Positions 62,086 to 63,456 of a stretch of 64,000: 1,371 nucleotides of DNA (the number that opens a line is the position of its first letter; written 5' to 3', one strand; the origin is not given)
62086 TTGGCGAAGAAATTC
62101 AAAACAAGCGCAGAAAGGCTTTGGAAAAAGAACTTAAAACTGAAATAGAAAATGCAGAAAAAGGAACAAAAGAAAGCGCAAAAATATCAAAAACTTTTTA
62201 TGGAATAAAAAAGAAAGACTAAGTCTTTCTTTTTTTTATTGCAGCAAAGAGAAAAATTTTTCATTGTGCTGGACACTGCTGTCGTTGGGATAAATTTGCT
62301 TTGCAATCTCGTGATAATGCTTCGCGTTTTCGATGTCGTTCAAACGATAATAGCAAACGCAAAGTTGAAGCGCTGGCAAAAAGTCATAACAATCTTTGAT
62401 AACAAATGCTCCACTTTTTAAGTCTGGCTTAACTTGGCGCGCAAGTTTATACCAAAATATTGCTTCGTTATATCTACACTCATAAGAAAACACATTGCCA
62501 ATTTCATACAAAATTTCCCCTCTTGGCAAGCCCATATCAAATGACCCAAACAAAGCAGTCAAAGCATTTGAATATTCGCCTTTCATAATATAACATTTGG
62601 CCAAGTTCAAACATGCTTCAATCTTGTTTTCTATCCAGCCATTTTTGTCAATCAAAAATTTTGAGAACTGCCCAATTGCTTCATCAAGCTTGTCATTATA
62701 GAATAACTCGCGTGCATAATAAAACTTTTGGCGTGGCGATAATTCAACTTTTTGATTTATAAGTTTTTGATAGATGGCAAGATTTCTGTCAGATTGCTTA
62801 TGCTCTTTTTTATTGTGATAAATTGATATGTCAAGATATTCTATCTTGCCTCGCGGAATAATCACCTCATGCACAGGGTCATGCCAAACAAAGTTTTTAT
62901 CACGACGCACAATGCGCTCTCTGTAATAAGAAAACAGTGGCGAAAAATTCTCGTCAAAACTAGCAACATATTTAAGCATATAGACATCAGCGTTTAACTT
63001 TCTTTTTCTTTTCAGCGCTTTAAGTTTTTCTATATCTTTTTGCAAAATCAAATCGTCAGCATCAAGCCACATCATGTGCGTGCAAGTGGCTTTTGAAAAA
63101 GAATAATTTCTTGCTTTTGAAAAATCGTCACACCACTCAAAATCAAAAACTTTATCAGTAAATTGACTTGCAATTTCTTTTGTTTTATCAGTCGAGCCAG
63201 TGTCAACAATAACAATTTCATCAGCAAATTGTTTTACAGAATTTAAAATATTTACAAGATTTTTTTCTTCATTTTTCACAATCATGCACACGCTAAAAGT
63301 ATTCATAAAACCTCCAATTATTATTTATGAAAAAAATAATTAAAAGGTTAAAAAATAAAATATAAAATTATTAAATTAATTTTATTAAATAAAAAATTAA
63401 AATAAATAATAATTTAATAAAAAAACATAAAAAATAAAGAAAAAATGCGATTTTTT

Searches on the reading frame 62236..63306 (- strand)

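Call 31: search_protein_families(library=pfam, proteins=[window:62236-63306:-], max_evalue=0.001)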
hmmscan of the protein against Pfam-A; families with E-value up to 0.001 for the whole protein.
window:62236-63306:- (356 aa): 5 families
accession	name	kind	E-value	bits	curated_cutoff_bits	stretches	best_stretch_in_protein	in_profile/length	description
PF00535.33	Glycos_transf_2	-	1.2e-20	74.6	23.3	1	5-126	1-128/168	Glycosyl transferase family 2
PF07719.23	TPR_2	-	2.2e-09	37.1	27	0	264-295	2-33/34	Tetratricopeptide repeat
PF00515.34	TPR_1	-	3.7e-09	36.5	27.8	0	264-295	2-33/34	Tetratricopeptide repeat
PF10111.15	Glyco_tranf_2_2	-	4.4e-07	30.1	27.3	1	6-106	2-113/276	Glycosyltransferase like family 2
PF14559.12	TPR_19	-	0.00077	20.2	25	0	228-252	24-48/68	Tetratricopeptide repeat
